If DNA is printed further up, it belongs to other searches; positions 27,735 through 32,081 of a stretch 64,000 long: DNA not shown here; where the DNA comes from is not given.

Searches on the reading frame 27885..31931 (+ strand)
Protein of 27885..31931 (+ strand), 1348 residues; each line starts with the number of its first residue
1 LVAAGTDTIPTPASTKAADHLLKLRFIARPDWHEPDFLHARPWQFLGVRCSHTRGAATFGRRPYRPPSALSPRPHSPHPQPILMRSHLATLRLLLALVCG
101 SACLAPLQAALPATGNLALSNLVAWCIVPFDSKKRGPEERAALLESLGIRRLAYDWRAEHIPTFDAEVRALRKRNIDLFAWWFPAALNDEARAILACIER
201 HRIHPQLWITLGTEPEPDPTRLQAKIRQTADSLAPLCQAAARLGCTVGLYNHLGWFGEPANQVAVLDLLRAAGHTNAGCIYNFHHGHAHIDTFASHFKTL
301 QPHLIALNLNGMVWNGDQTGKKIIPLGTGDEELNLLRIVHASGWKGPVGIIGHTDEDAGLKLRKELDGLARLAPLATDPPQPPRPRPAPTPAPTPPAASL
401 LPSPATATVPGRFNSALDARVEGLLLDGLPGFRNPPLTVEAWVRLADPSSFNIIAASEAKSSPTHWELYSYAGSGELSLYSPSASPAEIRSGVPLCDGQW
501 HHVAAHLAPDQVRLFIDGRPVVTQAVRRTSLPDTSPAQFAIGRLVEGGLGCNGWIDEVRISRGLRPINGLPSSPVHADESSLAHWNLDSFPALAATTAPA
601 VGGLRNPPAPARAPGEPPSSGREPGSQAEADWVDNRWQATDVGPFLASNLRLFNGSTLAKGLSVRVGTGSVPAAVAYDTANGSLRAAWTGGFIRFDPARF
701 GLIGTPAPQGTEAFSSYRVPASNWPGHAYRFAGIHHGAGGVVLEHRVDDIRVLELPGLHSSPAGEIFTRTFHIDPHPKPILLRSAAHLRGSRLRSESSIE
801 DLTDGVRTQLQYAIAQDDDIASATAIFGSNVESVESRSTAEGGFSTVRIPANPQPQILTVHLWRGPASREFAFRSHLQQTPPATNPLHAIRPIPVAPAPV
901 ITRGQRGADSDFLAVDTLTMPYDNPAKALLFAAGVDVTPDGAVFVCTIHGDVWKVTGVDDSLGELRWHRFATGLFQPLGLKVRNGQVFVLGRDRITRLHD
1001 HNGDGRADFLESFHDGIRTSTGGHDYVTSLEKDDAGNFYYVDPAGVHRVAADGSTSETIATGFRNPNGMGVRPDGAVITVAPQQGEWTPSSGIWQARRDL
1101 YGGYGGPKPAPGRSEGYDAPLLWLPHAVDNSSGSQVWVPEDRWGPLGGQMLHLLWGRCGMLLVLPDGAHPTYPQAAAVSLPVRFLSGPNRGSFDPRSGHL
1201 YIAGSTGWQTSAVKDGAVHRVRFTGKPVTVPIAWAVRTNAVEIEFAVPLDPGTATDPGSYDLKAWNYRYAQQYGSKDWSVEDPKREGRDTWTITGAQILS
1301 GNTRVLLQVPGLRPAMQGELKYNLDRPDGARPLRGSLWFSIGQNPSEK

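Call 19: search_protein_families(library=pfam, proteins=[window:27885-31931:+], max_evalue=0.001)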
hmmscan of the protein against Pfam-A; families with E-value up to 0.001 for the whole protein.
window:27885-31931:+ (1348 aa): 4 families
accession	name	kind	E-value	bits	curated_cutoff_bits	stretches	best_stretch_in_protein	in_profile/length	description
PF13385.13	Laminin_G_3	-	4.9e-19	69.4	27.6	1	434-562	16-142/151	Concanavalin A-like lectin/glucanases superfamily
PF20601.3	DUF6797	-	3.2e-08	34.7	24.9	1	675-754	1-96/96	Domain of unknown function (DUF6797)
PF01261.30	AP_endonuc_2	-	1e-07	32.4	31.1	1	138-367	31-244/249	Xylose isomerase-like TIM barrel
PF02210.31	Laminin_G_2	-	1.8e-05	25.6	22.9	1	483-544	37-99/126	Laminin G domain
